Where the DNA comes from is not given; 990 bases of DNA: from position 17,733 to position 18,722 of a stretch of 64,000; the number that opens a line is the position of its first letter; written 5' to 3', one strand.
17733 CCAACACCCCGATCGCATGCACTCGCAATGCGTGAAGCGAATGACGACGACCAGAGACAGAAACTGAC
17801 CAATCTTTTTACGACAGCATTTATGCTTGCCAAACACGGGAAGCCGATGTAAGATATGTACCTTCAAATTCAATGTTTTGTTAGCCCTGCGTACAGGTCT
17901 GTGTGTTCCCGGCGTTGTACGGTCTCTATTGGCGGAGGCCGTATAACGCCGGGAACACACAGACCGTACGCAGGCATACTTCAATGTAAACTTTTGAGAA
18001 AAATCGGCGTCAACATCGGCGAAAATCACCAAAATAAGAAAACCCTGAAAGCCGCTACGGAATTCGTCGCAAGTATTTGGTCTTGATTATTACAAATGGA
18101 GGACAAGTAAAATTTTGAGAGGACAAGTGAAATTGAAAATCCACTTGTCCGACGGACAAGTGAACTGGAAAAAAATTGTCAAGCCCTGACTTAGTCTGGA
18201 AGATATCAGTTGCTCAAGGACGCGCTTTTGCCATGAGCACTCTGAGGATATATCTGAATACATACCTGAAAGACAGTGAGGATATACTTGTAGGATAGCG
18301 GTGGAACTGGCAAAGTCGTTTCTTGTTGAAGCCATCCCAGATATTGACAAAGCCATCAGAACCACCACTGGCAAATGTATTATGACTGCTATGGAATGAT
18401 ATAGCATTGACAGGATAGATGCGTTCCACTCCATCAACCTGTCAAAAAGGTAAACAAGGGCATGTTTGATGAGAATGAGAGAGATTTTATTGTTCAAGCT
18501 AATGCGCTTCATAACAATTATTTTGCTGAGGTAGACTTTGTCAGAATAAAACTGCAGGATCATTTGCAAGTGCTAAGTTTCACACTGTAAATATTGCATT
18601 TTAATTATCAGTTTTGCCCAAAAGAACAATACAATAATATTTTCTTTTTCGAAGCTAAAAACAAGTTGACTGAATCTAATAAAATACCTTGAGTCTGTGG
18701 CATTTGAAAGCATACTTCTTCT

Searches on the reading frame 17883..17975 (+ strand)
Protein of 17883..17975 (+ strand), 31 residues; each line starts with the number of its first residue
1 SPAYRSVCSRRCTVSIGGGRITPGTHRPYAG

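Call 55: search_protein_representatives(alignment_id=A3)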
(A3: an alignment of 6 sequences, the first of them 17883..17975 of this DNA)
Query: 6 sequences, 268 profile positions. Proteins with E-value up to 0.001 (for the whole library): 1565; up to 1e-10: 37; up to 1e-30: 3. The best 150 are listed.
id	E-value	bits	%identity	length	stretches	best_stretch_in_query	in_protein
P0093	2.1e-182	621.2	-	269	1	1-268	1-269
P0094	1.2e-54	202.2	-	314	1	6-243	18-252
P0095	2.4e-43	165.2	-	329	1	6-225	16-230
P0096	2.7e-16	76.6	-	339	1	18-228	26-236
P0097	2.2e-15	73.6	-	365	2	24-127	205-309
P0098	2.4e-15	73.4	-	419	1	8-250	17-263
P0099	6.6e-15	72.0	-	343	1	24-217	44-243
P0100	1.2e-13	67.9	-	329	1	10-250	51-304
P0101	1.7e-13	67.4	-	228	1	20-170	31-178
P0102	3.2e-13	66.5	-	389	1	16-216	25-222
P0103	7.9e-13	65.2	-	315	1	16-228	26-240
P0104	8.0e-13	65.2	-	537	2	28-211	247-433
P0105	1.1e-12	64.8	-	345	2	9-145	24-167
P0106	4.4e-12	62.7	-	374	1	23-223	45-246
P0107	4.8e-12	62.6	-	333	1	22-215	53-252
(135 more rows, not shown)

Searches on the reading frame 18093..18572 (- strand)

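Call 38: search_protein_families(library=pfam, proteins=[window:18093-18572:-], max_evalue=0.01)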
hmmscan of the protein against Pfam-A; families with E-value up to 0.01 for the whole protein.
window:18093-18572:- (160 aa): 1 family
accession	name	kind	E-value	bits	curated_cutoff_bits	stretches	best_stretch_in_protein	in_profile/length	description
PF12071.13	DUF3551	-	0.0012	19.3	26.5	1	70-115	4-47/78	Protein of unknown function (DUF3551)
